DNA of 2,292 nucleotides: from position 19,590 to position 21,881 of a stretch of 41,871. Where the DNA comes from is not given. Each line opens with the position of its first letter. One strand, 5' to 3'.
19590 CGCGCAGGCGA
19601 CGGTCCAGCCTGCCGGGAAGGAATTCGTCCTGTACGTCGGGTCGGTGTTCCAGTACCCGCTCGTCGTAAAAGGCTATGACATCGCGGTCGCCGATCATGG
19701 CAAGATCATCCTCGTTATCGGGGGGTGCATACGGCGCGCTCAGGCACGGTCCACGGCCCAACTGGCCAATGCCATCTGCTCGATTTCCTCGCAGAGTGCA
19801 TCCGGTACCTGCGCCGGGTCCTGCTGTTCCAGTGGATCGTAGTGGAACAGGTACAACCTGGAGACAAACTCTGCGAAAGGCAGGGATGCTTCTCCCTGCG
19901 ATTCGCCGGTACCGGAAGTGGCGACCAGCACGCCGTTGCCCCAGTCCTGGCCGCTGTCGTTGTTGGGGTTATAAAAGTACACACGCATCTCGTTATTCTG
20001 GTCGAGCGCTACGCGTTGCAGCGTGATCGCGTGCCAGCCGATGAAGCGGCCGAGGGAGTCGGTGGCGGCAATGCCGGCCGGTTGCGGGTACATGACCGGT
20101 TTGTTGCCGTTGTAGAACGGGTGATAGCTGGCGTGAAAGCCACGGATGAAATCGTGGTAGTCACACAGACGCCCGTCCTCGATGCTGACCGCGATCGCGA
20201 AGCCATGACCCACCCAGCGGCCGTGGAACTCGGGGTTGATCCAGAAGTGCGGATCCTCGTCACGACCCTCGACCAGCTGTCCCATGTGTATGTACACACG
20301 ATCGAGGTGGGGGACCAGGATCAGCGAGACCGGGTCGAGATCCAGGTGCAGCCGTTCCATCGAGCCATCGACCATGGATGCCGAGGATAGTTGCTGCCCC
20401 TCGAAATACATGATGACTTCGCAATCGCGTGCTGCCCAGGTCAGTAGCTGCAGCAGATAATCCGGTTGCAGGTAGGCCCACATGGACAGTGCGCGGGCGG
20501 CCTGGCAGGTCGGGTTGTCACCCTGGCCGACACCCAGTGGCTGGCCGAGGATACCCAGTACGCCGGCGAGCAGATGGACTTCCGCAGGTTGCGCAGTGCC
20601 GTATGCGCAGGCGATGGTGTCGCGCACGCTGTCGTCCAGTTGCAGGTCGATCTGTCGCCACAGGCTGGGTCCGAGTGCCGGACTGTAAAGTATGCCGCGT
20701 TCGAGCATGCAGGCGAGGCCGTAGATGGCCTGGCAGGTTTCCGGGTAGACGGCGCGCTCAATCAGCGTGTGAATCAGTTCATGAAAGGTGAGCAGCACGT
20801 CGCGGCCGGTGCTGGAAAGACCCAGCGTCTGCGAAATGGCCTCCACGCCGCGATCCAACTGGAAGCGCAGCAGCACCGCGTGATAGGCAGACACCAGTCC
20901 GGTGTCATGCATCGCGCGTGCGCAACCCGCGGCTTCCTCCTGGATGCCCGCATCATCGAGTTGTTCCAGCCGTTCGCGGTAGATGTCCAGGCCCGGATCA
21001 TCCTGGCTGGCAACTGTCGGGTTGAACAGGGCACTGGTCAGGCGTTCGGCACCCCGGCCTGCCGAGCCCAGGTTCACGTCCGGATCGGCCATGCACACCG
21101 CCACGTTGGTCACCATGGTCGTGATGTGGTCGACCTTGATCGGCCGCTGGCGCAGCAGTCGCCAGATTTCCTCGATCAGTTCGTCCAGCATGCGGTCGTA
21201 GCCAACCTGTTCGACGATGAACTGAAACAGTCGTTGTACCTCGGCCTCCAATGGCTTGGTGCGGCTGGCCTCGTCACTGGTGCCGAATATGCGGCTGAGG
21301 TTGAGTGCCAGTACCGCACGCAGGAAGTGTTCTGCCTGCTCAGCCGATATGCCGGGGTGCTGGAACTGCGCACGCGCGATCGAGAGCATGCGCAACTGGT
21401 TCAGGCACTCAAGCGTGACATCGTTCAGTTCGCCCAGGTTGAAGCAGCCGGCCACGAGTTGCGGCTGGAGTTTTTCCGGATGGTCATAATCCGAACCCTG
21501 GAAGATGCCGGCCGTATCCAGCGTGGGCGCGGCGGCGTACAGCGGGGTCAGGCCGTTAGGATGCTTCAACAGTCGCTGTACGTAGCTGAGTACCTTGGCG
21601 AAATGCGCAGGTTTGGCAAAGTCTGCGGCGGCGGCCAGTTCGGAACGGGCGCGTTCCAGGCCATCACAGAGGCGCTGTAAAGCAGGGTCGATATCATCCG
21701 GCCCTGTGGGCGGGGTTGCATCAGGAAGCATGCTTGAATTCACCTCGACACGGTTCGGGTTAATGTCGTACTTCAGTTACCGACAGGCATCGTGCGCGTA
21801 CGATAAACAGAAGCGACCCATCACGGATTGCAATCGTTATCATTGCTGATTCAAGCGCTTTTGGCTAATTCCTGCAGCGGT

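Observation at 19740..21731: Orphan 663-aa protein with papain/calpain-like catalytic spacing plus an HExxH string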

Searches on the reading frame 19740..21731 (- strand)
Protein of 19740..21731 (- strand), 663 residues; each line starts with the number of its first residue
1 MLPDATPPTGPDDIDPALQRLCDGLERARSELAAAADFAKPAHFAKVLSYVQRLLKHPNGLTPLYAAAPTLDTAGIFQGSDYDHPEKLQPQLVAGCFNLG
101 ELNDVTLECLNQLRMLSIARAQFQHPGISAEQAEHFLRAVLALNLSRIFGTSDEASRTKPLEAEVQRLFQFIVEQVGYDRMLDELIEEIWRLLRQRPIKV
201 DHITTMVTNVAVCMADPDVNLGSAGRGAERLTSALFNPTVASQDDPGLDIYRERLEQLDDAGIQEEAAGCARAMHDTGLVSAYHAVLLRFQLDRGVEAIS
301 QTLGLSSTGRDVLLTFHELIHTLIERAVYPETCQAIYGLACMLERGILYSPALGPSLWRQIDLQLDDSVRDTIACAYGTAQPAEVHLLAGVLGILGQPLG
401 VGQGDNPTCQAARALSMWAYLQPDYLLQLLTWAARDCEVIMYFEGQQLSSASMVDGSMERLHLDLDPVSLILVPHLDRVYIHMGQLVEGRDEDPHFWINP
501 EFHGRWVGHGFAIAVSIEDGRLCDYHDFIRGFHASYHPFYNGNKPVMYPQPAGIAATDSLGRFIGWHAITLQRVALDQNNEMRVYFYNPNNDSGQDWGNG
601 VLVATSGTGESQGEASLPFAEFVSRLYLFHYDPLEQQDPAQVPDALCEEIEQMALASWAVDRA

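Call 4: search_protein_families(library=pfam, proteins=[window:19740-21731:-], max_evalue=1)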
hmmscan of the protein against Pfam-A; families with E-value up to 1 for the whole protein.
window:19740-21731:- (663 aa): 3 families
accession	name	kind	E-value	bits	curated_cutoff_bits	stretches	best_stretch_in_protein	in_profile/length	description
PF21335.2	ATPD_C_metazoa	-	0.022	15.3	26.5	0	25-42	10-27/42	Metazoan delta subunit of F1F0-ATP synthase, C-terminal domain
PF08890.17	Phage_TAC_5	-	0.1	12.9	27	1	162-189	107-134/135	Phage XkdN-like tail assembly chaperone protein, TAC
PF07878.17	RHH_5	-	0.12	12.5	26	0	642-655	8-21/43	CopG-like RHH_1 or ribbon-helix-helix domain, RHH_5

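Call 5: find_homologous_proteins(query=window:19740-21731:-, max_evalue=0.001)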
Query window:19740-21731:- (663 aa): 2590 proteins with E <= 0.001 among 8000 candidates; the best 120 are listed.
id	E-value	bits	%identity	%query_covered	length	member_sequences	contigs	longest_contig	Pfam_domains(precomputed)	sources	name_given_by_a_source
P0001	0.0e+0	1532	100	100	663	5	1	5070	-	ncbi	-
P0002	0.0e+0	1191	78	99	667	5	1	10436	-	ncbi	-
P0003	2.5e-243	827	57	97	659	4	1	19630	-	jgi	jgi:hypothetical protein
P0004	1.0e-242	825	57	97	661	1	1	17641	-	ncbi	-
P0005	1.0e-242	825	55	100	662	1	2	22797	-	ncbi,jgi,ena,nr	ncbi:MAG TPA: hypothetical protein VKA32_03120 [Gammaproteobacteria bacterium]|nr:hypothetical prote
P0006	1.3e-242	825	57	98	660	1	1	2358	-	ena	-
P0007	3.6e-242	824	58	96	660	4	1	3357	-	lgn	-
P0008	6.2e-242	823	56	97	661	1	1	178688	-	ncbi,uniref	ncbi:hypothetical protein [Arhodomonas sp. AD133]|uniref:hypothetical protein n=1 Tax=Arhodomonas sp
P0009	1.4e-241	822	57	97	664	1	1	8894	-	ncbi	-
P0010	3.8e-241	820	57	99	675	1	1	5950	-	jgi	jgi:hypothetical protein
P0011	4.5e-241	820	56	100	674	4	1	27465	-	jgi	jgi:hypothetical protein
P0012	9.7e-241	819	56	98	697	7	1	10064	-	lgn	-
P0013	1.3e-240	819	56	97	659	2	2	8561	-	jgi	-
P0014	1.6e-240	818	56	97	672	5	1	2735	-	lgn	-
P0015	5.9e-240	816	56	96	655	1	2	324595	-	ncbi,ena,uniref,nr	ncbi:hypothetical protein ACLD02_18295 [Alloalcanivorax sp. C16-2]|uniref:hypothetical protein n=1 T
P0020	1.5e-238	812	55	99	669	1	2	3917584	-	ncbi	ncbi:hypothetical protein GCM10027040_20800 [Halomonas shantousis]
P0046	1.0e-235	802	54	98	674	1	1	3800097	-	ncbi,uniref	ncbi:hypothetical protein LG331_05410 [Vreelandella aquamarina]|uniref:hypothetical protein n=1 Tax=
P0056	3.3e-235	801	56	96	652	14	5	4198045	-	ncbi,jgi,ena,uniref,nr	ncbi:hypothetical protein Y5W_02614 [Alcanivorax sp. 521-1]|uniref:Uncharacterized protein n=1 Tax=A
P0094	3.1e-233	794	55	97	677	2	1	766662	-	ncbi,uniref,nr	ncbi:hypothetical protein [Marinobacter sp. JSM 1782161]|uniref:hypothetical protein n=1 Tax=Marinob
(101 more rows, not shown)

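Call 6: search_solved_structures(query=window:19740-21731:-, max_evalue=10)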
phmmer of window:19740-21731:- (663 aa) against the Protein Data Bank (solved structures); distinct sequences matched with E-value up to 10: 1.
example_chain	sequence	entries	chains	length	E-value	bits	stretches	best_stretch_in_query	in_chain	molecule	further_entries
9i5v_k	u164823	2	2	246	1.6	10.2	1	202-268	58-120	Small ribosomal subunit protein uS3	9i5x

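Call 11: search_solved_structures(query=A1, max_evalue=10, show_alignments=3)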
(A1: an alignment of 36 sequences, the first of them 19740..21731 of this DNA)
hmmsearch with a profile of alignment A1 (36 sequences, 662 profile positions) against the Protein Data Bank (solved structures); distinct sequences matched with E-value up to 10: 2.
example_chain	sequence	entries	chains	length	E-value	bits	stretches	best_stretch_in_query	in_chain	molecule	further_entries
5cwb_A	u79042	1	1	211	0.17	13.3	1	58-223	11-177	Designed helical repeat protein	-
5ogs_A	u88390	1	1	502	0.2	13.1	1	534-658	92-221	WD repeat and HMG-box DNA-binding protein 1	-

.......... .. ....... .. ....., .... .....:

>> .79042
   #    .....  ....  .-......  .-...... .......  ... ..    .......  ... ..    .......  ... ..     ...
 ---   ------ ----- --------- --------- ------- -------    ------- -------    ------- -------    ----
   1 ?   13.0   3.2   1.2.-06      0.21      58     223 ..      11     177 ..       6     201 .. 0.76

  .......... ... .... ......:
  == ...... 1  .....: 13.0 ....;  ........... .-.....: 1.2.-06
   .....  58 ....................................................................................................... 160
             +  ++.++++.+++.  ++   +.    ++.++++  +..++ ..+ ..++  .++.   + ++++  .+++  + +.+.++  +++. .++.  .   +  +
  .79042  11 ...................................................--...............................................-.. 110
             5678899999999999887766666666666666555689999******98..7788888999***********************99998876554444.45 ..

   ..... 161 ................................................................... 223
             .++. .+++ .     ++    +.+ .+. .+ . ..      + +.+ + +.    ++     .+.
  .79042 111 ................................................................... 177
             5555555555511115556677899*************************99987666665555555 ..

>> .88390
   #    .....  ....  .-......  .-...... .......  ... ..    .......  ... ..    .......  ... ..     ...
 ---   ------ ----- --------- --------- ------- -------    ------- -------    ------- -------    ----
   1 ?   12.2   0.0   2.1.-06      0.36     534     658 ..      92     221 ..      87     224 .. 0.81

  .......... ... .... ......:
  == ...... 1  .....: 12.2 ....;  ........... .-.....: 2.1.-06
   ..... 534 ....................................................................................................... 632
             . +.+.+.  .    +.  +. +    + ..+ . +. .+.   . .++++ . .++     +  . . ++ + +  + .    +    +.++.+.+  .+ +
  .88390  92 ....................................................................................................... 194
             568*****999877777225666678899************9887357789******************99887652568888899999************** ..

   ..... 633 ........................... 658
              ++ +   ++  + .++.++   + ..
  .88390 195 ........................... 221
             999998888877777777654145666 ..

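Call 14: find_encoding_contigs(protein=P0008, flank=6000, max_places=2)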
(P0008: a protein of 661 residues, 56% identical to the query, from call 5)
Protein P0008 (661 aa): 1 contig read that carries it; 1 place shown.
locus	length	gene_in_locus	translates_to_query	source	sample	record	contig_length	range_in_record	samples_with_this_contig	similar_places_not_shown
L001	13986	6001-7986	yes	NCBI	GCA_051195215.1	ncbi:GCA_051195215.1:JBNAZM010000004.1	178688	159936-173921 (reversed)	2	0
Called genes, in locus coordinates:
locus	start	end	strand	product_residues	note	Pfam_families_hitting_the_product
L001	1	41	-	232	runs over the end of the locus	PF00440:TetR_N, PF17929:TetR_C_34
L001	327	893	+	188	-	PF00165:HTH_AraC (faint), PF12833:HTH_18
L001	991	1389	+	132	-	PF00903:Glyoxalase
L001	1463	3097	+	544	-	PF00501:AMP-binding, PF13193:AMP-binding_C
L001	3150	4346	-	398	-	PF20968:MASE8, PF00990:GGDEF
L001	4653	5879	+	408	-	-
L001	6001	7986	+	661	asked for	-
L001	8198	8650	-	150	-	PF00127:Copper-bind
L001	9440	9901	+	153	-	-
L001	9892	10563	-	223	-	-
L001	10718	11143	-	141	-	PF02566:OsmC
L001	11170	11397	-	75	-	PF00301:Rubredoxin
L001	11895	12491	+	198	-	-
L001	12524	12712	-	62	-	-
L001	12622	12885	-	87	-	-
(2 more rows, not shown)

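Call 16: find_encoding_contigs(protein=P0046, flank=6000, max_places=1)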
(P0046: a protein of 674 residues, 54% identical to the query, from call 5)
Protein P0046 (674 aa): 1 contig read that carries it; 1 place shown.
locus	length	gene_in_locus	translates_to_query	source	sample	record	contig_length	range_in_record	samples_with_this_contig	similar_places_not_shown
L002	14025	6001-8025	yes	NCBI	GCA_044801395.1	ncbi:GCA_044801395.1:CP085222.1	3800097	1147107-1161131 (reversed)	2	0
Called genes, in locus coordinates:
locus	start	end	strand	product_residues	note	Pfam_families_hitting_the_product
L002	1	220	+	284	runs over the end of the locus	PF00528:BPD_transp_1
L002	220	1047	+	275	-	PF00528:BPD_transp_1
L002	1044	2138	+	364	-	PF00005:ABC_tran, PF13304:AAA_21 (faint), PF08402:TOBE_2 (faint), PF12857:TOBE_3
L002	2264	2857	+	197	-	PF03923:Lipoprotein_16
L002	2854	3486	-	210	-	PF05724:TPMT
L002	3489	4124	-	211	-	PF08239:SH3_3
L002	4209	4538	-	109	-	PF08850:DUF1820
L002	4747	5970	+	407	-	PF13535:ATP-grasp_4 (weak)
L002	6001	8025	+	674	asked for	-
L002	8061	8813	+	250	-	PF01479:S4 (weak), PF01728:FtsJ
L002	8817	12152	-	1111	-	PF12795:MscS_porin, PF12794:MscS_TM, PF21088:MS_channel_1st, PF00924:MS_channel_2nd, PF21082:MS_channel_3rd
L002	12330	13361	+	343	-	PF02253:PLA1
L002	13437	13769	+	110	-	PF05957:DUF883, PF19029:DUF883_C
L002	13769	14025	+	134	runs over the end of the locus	PF07332:Phage_holin_3_6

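Call 17: find_encoding_contigs(protein=P0056, flank=6000, max_places=1)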
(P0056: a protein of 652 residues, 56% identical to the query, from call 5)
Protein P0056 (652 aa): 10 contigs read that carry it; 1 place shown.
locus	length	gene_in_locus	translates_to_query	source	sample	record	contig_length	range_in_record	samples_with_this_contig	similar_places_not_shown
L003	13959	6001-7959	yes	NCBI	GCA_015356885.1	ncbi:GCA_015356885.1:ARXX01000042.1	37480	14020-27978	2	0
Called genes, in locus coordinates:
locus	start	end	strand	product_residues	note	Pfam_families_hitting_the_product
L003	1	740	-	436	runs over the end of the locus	PF06808:DctM, PF03600:CitMHS (weak)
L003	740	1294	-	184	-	PF04290:DctQ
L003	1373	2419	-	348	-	PF03480:DctP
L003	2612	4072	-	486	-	PF01425:Amidase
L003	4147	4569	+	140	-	PF00903:Glyoxalase, PF13669:Glyoxalase_4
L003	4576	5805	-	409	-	PF13535:ATP-grasp_4 (faint)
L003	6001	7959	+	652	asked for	-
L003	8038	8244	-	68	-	PF00313:CSD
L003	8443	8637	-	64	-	PF11127:YgaP-like_TM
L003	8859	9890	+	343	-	PF00015:MCPsignal, PF02743:dCache_1 (weak)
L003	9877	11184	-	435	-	PF02667:SCFA_trans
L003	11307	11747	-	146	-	PF07885:Ion_trans_2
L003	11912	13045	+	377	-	PF01594:AI-2E_transport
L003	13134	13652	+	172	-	PF02870:Methyltransf_1N, PF01035:DNA_binding_1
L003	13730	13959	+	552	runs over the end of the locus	PF00890:FAD_binding_2, PF01266:DAO (weak), PF01494:FAD_binding_3 (weak), PF03486:HI0933_like (faint), PF07992:Pyr_redox_2 (faint), PF12831:FAD_oxidored (weak), PF13450:NAD_binding_8 (weak)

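Call 18: find_encoding_contigs(protein=P0094, flank=6000, max_places=1)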
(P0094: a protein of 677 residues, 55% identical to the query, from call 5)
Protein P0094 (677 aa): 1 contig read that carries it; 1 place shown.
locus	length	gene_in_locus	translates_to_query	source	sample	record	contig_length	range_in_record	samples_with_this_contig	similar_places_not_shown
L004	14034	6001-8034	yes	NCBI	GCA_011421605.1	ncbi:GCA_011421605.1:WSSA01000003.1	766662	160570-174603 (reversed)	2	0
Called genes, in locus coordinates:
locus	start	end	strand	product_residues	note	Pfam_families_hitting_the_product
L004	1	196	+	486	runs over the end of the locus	PF00672:HAMP, PF00512:HisKA, PF02518:HATPase_c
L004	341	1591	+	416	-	PF13416:SBP_bac_8, PF01547:SBP_bac_1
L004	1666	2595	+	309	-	PF00528:BPD_transp_1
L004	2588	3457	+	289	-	PF00528:BPD_transp_1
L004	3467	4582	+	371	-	PF00005:ABC_tran, PF02463:SMC_N (weak), PF13304:AAA_21 (faint), PF17912:OB_MalK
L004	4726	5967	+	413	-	PF13535:ATP-grasp_4 (faint)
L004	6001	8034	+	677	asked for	-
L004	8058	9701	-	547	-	PF01645:Glu_synthase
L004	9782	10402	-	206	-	PF00005:ABC_tran, PF02463:SMC_N (faint), PF13191:AAA_16 (weak), PF13304:AAA_21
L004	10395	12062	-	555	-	PF00528:BPD_transp_1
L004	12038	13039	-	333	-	PF13531:SBP_bac_11, PF01547:SBP_bac_1, PF13416:SBP_bac_8, PF13343:SBP_bac_6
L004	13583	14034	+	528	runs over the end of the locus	PF02028:BCCT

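Call 20: search_protein_families(library=ncbifam, proteins=[window:19740-21731:-], max_evalue=0.1)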
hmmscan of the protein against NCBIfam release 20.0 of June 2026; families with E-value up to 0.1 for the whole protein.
window:19740-21731:- (663 aa): 0 families

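Call 22: predict_structure(alignment_id=A1)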
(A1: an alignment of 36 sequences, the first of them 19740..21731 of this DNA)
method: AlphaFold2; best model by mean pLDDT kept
length: 663 residues; sequences in the alignment: 36
mean_pLDDT: 78.3   pTM: 0.50
mean pLDDT of the five models: 78.3, 77.8, 77.1, 75.0, 74.7
residues with pLDDT >= 90: 252; 70-90: 227; 50-70: 93; < 50: 91
segments of 3 or more residues with pLDDT < 50: 1-12, 180-183, 185-214, 223-238, 400-408, 493-497, 499-508
pLDDT, mean of each block of 10 residues (from residue 1): 38 75 95 89 92 94 95 91 89 86 93 95 92 86 72 64 89 71 48 39 45 50 40 43 68 89 86 72 91 94 93 96 96 92 89 92 94 89 95 76 46 69 86 93 76 65 73 81 69 48 48 75 91 91 76 72 67 89 80 67 86 85 89 79 94 91 83
secondary structure, 60 per line:
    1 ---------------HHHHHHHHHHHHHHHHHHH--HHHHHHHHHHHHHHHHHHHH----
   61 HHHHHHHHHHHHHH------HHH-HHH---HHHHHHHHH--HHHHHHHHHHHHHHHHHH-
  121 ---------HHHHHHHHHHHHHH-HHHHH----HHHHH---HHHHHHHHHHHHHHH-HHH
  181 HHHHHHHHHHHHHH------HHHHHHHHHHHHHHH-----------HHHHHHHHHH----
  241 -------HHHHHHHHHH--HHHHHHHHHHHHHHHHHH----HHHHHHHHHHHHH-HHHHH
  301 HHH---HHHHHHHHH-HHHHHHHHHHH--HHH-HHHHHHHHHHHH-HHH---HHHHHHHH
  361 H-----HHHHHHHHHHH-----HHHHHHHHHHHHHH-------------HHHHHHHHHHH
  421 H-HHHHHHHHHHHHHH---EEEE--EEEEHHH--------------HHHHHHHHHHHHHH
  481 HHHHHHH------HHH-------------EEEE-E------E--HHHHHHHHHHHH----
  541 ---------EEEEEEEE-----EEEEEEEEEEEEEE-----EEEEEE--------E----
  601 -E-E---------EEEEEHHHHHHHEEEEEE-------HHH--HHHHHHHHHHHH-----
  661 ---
elements in order (helices of 4 or more, strands of 3 or more residues): H16-34 H37-56 H61-74 H91-99 H102-119 H130-143 H145-149 H154-158 H162-176 H178-194 H201-215 H227-236 H248-257 H260-277 H282-294 H296-303 H307-315 H317-327 H334-345 H353-361 H367-377 H383-396 H410-421 H423-436 E440-443 E446-449 H467-487 E510-513 H525-536 E550-557 E563-576 E582-587 E614-618 H619-625 E626-631 H644-655

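Call 23: search_protein_representatives(alignment_id=A1)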
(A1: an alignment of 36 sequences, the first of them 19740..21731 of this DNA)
Query: 36 sequences, 662 profile positions. Proteins with E-value up to 0.001 (for the whole library): 306; up to 1e-10: 258; up to 1e-30: 142. The best 150 are listed.
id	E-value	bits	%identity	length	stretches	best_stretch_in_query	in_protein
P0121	1.9e-279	945.1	-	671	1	6-661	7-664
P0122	4.2e-241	818.4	-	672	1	9-660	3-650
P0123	9.3e-233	790.8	-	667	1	8-661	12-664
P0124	4.2e-209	712.6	-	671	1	17-661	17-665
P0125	6.1e-189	646.0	-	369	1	313-661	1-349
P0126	3.5e-188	643.5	-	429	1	11-435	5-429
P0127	2.8e-184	630.6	-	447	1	226-659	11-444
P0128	1.4e-180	618.4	-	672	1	9-659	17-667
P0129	8.2e-177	605.9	-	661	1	14-660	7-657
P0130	2.6e-174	597.6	-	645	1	21-660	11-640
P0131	3.8e-174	597.1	-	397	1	361-659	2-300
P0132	9.1e-173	592.5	-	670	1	16-659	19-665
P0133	2.0e-172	591.4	-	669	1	8-659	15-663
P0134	4.6e-170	583.6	-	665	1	15-659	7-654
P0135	3.8e-169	580.6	-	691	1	11-659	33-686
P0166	1.1e-126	440.3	-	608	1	22-630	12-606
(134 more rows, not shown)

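Call 26: fold_search(model_id=the predicted structure, library=pdb)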
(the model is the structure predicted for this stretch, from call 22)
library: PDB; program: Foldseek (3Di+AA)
matches with E <= 10: 161; with E <= 0.001: 0
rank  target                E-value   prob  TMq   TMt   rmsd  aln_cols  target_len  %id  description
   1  1cv8                  3.8e-01  0.44  0.11  0.31  10.2       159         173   14  STAPHOPAIN, CYSTEINE PROTEINASE FROM STAPHYLOCOCCUS AUREUS V8 (released 1998-10-14)
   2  8pv4_CV               4.2e-01  0.12  0.13  0.14  20.7       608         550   12  Chaetomium thermophilum pre-60S State 2 - pre-5S rotation with Rix1 complex - composite structure (released 2023-11-15)
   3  8oig_A                4.3e-01  0.38  0.11  0.30  10.1       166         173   13  Crystal Structure of Staphopain C from Staphylococcus aureus (released 2023-06-21)
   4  8kg6_K                5.2e-01  0.07  0.09  0.10  23.8       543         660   10  Yeast replisome in state I (released 2023-12-06)
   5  3sks                  6.2e-01  0.06  0.09  0.11  25.5       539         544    9  Crystal structure of a putative oligoendopeptidase F from Bacillus anthracis str. Ames (released 2011-07-06)
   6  4tph_A                7.0e-01  0.04  0.07  0.10  26.4       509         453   11  Selectivity mechanism of a bacterial homologue of the human drug peptide transporters PepT1 and PepT2 (released 2014-07-09)
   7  8fkx_SU               9.6e-01  0.08  0.12  0.13  21.6       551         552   10  Human nucleolar pre-60S ribosomal subunit (State E) (released 2023-07-12)
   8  9cgc_o                9.6e-01  0.07  0.12  0.10  22.6       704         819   10  Yeast 26S proteasome non-substrate-engaged (S1 state) (released 2025-07-09)
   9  5u1t_A                1.0e+00  0.08  0.12  0.07  20.9       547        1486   11  Crystal structure of the Saccharomyces cerevisiae separase-securin complex at 2.6 angstrom resolution (released 2017-02-08)
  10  1ldj_A                1.1e+00  0.08  0.12  0.11  20.5       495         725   13  Structure of the Cul1-Rbx1-Skp1-F boxSkp2 SCF Ubiquitin Ligase Complex (released 2002-05-08)
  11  8f19_A                1.3e+00  0.06  0.11  0.10  18.8       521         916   10  Cryo-EM structure of Kap114 bound to Gsp1 (RanGTP) (released 2023-07-26)
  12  9bv1_f                1.4e+00  0.11  0.15  0.13  20.7       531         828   11  M2A Midnolin-Proteasome (translocating) (released 2025-06-11)
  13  9ca3_A                1.5e+00  0.13  0.09  0.18  13.7       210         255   13  Crystal structure of MarE C280S in complex with cyanide bound heme and its native substrate, beta-methyl-L-tryptophan (released 2025-04-02)
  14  4c0e_B                1.5e+00  0.05  0.11  0.12  20.9       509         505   14  Structure of the NOT1 superfamily homology domain from Chaetomium thermophilum (released 2013-10-09)
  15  9u4m_U                1.6e+00  0.04  0.12  0.11  24.1       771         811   11  Focused refinement of 19S in the substrate-engaged human 26S proteasome bound to midnolin with RPT6 at top of spiral s (released 2026-03-25)
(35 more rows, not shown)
